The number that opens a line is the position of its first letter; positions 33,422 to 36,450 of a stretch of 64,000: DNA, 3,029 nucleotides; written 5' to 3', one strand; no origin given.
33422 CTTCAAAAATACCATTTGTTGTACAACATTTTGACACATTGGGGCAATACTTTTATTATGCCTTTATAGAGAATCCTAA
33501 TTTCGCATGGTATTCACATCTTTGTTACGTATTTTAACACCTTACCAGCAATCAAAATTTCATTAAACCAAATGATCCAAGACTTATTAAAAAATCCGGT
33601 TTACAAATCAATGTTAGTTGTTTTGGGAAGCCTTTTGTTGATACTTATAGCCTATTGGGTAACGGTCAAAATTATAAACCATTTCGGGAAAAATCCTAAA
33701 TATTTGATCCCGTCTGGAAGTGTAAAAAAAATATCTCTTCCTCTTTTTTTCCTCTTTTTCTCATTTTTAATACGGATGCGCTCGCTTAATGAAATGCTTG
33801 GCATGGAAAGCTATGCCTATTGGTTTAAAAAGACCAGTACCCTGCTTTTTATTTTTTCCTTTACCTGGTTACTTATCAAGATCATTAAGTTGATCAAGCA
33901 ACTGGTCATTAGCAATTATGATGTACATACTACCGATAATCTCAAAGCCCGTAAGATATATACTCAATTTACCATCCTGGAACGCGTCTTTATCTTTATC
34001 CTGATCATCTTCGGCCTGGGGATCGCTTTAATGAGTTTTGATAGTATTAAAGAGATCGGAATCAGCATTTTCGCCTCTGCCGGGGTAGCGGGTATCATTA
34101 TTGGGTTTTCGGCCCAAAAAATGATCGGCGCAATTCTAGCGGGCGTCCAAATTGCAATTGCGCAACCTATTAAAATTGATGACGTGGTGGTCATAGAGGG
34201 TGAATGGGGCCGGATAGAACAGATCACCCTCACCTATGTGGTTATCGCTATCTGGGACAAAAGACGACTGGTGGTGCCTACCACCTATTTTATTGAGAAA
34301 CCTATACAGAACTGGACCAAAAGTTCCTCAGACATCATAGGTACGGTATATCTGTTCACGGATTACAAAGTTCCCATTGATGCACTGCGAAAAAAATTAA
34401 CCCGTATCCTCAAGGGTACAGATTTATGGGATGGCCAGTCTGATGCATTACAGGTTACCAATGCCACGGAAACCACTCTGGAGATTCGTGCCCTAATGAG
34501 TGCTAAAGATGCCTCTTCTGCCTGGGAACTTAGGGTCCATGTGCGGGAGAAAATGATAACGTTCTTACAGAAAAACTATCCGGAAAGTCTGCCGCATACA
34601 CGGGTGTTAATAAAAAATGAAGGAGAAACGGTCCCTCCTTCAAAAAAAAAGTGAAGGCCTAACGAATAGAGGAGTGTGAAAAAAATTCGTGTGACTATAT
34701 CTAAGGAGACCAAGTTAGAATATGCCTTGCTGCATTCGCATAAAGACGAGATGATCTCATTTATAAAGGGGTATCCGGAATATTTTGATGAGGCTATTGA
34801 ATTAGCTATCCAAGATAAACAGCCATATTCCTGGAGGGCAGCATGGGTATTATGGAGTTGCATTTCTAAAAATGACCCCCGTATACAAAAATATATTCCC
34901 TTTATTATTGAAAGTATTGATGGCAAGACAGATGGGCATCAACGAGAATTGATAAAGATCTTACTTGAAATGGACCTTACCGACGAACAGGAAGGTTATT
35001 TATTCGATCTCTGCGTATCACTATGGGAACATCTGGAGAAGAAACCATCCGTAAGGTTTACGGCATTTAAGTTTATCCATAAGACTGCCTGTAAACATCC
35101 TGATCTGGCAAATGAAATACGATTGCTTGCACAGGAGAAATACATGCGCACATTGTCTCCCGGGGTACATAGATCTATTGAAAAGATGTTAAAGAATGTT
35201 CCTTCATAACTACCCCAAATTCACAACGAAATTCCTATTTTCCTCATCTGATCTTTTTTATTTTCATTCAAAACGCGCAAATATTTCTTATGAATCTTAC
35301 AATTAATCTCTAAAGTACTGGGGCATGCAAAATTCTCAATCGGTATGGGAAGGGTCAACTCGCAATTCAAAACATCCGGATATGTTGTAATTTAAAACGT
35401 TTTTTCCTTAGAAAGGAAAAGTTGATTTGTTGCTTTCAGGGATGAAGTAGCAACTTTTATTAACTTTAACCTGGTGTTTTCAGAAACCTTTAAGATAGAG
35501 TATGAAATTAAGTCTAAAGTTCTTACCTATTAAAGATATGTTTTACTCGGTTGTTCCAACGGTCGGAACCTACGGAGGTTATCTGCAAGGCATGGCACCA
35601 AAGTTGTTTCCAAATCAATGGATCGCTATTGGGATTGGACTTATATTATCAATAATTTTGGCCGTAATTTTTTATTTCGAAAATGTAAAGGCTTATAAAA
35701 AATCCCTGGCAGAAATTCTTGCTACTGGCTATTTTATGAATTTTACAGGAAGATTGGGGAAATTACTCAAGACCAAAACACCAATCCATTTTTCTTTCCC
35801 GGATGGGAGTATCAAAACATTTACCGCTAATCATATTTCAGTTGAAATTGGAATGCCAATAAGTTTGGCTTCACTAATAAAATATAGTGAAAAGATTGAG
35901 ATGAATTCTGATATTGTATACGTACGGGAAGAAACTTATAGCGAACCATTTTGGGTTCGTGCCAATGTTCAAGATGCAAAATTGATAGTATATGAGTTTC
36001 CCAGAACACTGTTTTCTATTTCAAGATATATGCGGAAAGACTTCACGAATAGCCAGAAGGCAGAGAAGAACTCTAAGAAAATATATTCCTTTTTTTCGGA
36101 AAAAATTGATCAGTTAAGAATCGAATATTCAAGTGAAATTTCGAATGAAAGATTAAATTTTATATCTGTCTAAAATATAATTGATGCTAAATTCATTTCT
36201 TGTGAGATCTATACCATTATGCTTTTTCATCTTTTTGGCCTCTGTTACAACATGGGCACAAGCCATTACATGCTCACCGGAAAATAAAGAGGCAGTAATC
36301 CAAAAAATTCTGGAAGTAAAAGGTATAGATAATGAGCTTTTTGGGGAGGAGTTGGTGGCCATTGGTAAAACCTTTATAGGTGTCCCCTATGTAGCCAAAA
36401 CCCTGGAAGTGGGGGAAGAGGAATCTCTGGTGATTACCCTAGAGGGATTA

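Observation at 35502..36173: Orphan transmembrane STING-domain protein with no cyclic-dinucleotide synthase in 64 kb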

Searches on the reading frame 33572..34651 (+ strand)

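Call 3: search_protein_families(library=pfam, proteins=[window:33572-34651:+], max_evalue=1)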
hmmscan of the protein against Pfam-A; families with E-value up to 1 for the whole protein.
window:33572-34651:+ (360 aa): 1 family
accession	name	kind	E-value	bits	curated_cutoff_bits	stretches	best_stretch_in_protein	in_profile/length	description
PF00924.24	MS_channel_2nd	-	1.2e-12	48.2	20.2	1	185-250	3-68/68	Mechanosensitive ion channel, beta-domain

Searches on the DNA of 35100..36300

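Call 75: search_rna_families(source=window, start=35100, end=36300, threshold=evalue, max_evalue=1)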
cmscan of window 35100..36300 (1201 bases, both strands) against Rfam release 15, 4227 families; matches with E-value up to 1: 0.
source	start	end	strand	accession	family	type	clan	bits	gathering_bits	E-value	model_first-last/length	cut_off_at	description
